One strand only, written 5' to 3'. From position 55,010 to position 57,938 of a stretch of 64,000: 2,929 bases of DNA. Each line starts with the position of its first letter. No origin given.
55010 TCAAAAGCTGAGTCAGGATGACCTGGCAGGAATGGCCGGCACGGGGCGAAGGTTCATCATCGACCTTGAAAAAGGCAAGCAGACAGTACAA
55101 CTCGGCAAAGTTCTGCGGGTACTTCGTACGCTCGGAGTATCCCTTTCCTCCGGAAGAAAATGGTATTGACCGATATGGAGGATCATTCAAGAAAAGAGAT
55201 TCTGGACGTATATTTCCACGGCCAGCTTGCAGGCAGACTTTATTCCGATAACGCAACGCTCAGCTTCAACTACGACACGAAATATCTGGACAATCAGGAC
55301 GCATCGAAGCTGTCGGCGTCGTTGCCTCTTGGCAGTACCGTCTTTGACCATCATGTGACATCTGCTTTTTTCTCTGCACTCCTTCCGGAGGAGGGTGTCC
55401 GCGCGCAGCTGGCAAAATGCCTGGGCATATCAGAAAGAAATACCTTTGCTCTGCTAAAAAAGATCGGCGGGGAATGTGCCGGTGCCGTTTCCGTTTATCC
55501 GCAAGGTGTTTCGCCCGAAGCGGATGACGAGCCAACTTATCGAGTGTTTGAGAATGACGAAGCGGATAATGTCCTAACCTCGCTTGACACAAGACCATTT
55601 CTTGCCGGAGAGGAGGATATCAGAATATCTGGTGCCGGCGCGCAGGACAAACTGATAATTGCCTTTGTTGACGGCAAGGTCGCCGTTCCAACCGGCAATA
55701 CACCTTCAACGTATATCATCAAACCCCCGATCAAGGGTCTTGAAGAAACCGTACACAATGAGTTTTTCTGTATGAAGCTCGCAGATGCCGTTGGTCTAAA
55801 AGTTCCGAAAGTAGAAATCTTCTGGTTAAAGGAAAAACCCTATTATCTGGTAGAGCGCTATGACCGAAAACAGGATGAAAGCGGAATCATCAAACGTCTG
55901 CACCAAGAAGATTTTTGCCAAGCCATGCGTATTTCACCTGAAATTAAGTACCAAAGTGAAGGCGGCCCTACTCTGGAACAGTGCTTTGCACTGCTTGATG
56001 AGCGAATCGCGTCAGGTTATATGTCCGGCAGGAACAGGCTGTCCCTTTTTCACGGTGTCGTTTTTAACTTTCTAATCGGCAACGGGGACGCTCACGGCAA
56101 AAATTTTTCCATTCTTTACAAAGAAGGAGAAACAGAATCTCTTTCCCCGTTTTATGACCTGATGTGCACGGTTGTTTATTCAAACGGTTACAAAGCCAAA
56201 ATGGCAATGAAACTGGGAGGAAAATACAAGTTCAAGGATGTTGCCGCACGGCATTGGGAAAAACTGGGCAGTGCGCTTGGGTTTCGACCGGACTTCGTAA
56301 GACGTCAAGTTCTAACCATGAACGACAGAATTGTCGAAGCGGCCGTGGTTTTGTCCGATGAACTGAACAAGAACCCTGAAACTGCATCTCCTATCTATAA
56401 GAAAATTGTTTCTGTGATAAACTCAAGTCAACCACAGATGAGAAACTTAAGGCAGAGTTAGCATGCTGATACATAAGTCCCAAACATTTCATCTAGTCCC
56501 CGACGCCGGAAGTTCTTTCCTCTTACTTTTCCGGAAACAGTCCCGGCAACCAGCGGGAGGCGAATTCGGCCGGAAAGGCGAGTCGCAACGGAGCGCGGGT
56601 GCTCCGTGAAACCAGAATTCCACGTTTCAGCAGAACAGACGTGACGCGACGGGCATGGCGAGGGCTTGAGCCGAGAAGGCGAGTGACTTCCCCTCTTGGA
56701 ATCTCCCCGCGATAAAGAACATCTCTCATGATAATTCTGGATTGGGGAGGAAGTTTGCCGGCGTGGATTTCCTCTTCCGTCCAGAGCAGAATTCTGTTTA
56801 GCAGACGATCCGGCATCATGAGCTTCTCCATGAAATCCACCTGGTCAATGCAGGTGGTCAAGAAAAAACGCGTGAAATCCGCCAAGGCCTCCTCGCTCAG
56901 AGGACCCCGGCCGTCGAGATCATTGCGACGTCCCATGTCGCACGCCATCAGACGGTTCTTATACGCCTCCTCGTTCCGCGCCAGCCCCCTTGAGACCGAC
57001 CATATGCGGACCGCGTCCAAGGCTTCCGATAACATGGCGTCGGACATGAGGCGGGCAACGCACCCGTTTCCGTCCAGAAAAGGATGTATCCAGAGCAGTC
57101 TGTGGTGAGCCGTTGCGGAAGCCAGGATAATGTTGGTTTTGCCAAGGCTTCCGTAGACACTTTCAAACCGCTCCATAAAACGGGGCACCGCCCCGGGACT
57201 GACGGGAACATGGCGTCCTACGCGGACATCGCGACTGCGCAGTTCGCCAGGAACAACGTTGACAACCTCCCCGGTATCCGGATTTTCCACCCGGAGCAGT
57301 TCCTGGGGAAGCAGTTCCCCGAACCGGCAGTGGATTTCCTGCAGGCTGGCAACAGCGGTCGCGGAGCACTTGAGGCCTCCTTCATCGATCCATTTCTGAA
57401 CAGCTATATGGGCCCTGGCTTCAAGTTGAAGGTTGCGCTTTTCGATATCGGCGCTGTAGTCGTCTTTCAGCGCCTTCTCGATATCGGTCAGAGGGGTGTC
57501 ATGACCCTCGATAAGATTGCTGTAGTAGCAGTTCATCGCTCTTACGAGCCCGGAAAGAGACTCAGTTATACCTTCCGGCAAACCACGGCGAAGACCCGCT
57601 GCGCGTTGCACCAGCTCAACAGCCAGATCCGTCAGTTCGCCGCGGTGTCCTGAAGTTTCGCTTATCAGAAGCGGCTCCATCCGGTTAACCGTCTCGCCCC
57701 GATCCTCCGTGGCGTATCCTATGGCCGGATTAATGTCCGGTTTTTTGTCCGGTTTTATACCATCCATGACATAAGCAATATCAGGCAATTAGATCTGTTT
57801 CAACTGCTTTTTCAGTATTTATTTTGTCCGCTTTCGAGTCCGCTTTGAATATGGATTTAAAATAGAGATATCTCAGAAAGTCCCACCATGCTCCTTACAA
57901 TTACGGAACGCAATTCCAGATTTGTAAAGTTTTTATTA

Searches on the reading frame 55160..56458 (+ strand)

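Call 37: search_protein_families(library=pfam, max_evalue=0.00001, proteins=[window:55160-56458:+])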
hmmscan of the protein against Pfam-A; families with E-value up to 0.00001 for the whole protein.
window:55160-56458:+ (433 aa): 2 families
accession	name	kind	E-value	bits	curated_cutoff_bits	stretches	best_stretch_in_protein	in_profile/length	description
PF07804.18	HipA_C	-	4.3e-53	180.6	30.5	1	157-393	2-211/213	HipA-like C-terminal domain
PF13657.11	Couple_hipA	-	3.7e-24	85.6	22.5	1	15-112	1-98/99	HipA N-terminal domain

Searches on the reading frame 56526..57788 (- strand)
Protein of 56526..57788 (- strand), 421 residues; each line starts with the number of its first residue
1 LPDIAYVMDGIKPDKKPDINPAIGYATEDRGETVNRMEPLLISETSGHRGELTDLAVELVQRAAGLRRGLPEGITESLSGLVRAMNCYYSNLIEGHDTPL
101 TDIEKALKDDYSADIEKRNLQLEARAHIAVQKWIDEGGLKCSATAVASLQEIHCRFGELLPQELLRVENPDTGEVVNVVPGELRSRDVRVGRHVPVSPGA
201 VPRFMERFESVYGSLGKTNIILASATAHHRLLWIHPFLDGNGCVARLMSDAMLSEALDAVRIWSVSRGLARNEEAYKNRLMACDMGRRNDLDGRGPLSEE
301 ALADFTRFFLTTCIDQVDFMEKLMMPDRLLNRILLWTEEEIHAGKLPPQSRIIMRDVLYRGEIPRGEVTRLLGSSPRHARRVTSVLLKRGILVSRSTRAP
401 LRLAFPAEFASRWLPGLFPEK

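Call 38: search_protein_families(library=pfam, max_evalue=0.00001, proteins=[window:56526-57788:-])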
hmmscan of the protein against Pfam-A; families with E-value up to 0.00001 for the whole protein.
window:56526-57788:- (421 aa): 1 family
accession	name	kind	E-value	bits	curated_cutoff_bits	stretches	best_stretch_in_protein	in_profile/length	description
PF02661.23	Fic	-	5.3e-14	53.3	24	1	174-253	20-93/93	Fic/DOC family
